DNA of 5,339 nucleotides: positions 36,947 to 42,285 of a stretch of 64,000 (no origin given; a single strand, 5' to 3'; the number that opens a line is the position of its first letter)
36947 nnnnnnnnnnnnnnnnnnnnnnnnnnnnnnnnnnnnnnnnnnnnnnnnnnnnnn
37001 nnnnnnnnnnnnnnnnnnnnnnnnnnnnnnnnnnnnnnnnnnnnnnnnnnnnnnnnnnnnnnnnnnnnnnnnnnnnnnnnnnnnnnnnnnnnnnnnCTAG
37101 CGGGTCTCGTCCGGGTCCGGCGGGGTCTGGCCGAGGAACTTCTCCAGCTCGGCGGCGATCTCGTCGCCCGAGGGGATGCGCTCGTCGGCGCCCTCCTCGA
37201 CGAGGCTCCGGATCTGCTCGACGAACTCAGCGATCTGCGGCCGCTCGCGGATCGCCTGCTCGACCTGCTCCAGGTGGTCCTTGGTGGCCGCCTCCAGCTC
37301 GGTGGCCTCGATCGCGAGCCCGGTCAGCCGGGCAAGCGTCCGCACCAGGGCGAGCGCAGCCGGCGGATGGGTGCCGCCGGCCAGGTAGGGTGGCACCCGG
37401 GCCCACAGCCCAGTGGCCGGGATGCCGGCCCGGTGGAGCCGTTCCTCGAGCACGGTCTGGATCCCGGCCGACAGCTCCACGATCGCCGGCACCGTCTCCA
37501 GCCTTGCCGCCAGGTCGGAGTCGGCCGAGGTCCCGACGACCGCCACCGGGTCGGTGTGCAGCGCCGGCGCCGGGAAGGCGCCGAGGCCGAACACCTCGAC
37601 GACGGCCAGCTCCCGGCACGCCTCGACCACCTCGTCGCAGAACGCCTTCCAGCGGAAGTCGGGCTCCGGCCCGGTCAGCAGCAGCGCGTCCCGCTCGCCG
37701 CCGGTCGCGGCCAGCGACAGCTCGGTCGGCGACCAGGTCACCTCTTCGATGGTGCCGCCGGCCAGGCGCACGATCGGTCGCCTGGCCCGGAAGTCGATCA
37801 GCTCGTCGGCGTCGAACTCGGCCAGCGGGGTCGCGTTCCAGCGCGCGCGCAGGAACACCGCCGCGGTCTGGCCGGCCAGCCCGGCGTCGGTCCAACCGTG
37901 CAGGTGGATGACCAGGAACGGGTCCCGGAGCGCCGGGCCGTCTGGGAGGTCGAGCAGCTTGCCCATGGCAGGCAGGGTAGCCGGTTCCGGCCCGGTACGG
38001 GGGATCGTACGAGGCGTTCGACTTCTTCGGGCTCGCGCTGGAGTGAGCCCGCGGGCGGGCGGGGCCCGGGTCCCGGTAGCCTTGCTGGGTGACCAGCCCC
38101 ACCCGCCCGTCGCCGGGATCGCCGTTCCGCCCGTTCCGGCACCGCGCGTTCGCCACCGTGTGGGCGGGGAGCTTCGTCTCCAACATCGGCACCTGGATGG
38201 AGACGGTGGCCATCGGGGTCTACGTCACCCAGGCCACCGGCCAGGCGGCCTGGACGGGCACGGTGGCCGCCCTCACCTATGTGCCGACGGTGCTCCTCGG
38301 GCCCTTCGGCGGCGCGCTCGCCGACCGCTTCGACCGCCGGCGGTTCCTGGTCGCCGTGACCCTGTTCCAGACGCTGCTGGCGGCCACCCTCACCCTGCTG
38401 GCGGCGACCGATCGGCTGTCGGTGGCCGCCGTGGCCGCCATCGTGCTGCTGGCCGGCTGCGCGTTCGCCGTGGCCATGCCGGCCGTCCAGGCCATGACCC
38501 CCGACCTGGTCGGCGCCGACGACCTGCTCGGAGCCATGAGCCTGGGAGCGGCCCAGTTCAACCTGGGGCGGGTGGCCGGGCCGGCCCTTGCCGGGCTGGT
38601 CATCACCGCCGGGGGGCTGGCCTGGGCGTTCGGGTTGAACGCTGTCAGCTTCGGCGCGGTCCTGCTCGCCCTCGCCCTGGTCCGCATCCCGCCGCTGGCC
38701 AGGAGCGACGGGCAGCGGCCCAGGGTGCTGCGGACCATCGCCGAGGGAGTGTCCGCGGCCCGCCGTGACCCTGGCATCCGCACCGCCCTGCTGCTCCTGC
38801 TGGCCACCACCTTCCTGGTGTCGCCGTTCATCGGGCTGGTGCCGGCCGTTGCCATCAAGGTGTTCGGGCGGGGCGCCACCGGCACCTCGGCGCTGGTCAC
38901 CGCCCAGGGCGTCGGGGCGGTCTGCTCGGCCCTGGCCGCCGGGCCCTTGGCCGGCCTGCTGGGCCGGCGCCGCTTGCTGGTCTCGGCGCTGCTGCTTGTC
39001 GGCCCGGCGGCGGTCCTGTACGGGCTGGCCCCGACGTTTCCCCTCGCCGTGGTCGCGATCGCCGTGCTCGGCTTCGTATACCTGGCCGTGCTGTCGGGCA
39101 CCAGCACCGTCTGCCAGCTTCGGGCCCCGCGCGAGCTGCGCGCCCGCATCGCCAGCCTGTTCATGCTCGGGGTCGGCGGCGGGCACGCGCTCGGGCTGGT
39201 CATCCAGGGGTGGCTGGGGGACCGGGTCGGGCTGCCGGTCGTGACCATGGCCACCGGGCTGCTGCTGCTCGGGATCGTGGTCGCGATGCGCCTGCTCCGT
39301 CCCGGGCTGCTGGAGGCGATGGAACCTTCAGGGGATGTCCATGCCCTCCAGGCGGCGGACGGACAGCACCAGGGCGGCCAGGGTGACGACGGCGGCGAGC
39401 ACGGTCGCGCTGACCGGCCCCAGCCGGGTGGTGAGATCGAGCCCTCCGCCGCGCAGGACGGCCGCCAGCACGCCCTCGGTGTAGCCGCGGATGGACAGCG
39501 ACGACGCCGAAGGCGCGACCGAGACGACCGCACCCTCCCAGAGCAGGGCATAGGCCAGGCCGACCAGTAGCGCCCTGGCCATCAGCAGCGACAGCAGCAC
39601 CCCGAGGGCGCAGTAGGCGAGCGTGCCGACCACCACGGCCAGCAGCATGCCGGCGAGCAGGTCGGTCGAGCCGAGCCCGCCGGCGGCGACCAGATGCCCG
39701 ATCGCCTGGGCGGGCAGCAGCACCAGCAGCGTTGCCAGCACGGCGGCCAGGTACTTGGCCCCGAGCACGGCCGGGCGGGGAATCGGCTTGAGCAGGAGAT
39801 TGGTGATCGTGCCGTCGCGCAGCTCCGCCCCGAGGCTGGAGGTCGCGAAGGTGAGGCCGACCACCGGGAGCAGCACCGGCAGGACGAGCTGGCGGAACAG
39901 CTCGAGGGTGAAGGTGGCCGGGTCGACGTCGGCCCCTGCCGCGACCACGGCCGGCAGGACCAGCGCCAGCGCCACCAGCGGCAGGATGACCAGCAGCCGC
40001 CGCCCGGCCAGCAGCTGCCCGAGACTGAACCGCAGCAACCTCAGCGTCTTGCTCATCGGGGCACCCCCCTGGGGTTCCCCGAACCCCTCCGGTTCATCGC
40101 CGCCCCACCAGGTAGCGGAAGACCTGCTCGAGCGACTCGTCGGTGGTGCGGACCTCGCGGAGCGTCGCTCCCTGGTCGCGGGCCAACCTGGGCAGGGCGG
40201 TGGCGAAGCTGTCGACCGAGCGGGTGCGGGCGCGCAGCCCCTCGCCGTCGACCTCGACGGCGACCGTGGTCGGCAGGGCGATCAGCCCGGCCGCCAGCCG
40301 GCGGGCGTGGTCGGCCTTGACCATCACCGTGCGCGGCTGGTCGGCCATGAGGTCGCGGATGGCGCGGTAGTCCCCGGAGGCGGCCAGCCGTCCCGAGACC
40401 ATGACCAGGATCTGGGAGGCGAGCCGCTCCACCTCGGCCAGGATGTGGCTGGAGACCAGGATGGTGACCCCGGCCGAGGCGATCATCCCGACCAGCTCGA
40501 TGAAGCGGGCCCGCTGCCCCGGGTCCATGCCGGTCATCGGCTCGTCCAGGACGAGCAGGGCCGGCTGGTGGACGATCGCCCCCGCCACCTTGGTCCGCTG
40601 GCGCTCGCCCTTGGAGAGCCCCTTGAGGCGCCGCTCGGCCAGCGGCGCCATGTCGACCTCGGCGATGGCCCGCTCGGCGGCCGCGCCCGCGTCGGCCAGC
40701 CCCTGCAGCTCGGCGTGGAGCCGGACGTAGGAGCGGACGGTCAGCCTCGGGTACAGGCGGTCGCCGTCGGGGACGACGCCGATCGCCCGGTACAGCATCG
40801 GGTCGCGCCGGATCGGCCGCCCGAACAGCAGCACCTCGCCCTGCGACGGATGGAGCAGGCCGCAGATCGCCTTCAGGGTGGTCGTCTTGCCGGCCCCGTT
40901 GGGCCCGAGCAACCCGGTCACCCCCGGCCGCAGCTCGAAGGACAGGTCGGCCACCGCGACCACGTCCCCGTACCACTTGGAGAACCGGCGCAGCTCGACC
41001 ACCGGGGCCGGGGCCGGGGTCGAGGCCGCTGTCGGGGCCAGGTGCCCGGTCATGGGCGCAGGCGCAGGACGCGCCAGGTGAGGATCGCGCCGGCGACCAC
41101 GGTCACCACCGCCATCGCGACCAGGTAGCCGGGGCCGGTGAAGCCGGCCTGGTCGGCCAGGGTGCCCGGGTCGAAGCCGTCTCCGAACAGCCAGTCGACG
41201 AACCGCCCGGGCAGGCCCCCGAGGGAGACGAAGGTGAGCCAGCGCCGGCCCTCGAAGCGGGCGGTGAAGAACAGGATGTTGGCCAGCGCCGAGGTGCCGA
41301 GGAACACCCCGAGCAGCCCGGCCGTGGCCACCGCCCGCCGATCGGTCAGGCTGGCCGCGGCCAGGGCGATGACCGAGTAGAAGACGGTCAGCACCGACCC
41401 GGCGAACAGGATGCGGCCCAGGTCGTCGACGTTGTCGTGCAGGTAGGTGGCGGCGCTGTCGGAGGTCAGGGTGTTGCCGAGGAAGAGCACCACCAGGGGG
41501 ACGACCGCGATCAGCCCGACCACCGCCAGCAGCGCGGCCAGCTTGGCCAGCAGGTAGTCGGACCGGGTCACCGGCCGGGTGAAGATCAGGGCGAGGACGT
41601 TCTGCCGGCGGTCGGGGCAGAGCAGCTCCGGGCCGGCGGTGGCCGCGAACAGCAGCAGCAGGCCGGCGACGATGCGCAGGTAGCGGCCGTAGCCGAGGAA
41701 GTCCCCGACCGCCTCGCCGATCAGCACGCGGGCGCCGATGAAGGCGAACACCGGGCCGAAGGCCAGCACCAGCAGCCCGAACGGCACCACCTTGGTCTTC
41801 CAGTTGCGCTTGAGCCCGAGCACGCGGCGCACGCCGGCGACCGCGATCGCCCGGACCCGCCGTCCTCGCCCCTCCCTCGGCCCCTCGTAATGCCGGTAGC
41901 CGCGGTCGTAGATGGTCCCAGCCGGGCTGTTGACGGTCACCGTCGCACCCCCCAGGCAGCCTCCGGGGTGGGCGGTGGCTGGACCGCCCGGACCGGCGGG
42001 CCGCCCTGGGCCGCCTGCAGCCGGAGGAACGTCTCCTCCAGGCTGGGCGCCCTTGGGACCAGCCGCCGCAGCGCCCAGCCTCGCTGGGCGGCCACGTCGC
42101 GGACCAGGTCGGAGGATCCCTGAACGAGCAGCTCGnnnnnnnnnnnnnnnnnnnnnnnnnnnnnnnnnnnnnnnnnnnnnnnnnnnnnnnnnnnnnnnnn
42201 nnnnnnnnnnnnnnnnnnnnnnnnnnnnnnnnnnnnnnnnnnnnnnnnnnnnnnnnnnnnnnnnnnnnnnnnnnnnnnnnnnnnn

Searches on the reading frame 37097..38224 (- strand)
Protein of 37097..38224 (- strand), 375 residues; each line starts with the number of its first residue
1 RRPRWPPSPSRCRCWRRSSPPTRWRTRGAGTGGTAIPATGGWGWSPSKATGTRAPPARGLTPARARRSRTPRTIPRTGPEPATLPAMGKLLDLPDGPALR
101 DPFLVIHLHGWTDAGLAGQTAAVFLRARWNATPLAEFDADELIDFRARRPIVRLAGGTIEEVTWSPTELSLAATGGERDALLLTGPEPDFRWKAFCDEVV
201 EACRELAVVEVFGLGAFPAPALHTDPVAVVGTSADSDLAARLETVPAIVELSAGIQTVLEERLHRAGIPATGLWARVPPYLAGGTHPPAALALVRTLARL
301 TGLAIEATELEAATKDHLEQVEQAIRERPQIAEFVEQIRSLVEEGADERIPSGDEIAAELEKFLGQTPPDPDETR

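Call 38: search_protein_families(library=pfam, proteins=[window:37097-38224:-], max_evalue=0.00001)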
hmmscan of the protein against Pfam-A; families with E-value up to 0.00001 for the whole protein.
window:37097-38224:- (375 aa): 1 family
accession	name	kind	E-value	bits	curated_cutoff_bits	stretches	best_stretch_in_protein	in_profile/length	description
PF09754.15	PAC2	-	2.2e-50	171.9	25.8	1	108-324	2-214/215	PAC2 family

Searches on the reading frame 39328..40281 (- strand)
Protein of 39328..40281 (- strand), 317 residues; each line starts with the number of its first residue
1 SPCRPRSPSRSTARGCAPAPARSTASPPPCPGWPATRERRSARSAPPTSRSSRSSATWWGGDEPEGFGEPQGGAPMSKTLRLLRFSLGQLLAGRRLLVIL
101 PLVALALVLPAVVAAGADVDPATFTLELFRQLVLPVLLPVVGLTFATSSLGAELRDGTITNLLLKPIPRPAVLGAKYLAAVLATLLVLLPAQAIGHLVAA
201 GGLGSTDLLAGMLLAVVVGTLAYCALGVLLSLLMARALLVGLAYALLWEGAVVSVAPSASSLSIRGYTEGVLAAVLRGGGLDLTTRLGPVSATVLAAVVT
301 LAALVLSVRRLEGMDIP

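Call 38: search_protein_families(library=pfam, proteins=[window:39328-40281:-], max_evalue=0.00001)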
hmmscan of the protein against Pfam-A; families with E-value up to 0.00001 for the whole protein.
window:39328-40281:- (317 aa): 2 families
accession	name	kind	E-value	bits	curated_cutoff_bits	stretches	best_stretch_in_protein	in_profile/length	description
PF12730.13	ABC2_membrane_4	-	2.5e-09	37.8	27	1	96-255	14-169/179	ABC-2 family transporter protein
PF12679.13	ABC2_membrane_2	-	2.5e-08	34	27.2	1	133-245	73-192/283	ABC-2 family transporter protein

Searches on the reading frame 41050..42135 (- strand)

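Call 38: search_protein_families(library=pfam, proteins=[window:41050-42135:-], max_evalue=0.00001)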
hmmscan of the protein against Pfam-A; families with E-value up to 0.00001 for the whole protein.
window:41050-42135:- (361 aa): 2 families
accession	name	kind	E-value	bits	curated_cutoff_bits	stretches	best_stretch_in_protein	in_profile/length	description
PF12679.13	ABC2_membrane_2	-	1.6e-09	37.9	27.2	1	142-287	72-201/283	ABC-2 family transporter protein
PF12730.13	ABC2_membrane_4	-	2e-06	28.3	27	1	113-264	11-162/179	ABC-2 family transporter protein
